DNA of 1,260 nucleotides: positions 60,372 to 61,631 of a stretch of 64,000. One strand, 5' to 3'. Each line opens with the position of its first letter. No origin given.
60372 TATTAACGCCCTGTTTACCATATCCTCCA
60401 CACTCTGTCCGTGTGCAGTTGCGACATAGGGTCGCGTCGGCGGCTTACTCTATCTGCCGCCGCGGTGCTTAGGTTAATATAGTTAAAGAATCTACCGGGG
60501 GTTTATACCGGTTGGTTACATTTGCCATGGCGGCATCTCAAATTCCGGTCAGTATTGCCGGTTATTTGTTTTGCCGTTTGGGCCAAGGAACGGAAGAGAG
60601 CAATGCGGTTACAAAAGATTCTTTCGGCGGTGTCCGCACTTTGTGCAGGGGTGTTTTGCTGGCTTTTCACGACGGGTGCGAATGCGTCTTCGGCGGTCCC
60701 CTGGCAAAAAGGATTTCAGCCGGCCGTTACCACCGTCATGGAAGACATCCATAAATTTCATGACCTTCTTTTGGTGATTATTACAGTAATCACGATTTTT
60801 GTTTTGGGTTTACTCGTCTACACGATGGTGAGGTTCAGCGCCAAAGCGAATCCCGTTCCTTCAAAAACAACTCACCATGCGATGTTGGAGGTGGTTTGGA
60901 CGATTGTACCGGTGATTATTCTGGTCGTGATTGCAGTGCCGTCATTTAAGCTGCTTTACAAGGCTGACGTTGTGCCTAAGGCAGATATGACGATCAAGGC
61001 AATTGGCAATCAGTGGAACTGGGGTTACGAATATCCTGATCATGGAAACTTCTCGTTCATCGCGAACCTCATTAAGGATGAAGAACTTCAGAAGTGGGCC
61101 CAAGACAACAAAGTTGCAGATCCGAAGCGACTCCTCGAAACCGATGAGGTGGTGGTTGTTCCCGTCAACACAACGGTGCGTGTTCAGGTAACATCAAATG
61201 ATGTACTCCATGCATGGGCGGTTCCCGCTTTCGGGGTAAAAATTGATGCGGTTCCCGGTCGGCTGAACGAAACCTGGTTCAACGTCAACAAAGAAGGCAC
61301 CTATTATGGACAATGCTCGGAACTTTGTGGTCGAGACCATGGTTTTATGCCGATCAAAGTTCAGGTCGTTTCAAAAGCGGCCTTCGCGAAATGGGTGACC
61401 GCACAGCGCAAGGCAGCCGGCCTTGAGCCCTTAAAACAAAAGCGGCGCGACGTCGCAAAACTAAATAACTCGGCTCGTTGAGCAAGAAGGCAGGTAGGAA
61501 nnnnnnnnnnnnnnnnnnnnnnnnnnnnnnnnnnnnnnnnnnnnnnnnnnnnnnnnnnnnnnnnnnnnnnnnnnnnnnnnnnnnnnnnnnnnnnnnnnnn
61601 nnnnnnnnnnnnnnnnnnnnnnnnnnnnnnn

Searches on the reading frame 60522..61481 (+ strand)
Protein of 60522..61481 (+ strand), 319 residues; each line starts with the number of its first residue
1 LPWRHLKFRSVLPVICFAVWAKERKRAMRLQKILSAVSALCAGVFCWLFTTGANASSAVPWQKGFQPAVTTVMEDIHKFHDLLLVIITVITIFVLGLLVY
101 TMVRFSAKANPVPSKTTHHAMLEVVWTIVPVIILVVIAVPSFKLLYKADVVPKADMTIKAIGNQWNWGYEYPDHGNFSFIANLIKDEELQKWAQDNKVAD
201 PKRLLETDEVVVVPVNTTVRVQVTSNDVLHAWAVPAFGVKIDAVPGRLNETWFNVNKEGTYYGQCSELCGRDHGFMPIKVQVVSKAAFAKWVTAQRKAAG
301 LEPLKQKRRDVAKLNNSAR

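Call 43: search_protein_families(library=ncbifam, proteins=[window:60522-61481:+], max_evalue=0.00001)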
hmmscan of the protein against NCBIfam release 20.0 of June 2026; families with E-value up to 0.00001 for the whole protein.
window:60522-61481:+ (319 aa): 5 families
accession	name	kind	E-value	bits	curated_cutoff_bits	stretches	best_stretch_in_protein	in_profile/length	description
TIGR02866.1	CoxB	equivalog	5.1e-61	205.7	147.7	1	70-292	3-201/202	cytochrome c oxidase subunit II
NF050117.1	aa3_CtaC_Actin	exception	4.1e-44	150.6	250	1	48-292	12-242/244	aa3-type cytochrome oxidase subunit II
TIGR01432.1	QOXA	equivalog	3.3e-22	78.9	240.95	2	84-174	37-134/227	cytochrome aa3 quinol oxidase subunit II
TIGR01433.1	CyoA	equivalog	9.7e-19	67.7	266.2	1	209-294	139-224/226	ubiquinol oxidase subunit II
NF007816.0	PRK10525.1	equivalog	8.5e-16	57.9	511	1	206-299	148-242/318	cytochrome o ubiquinol oxidase subunit II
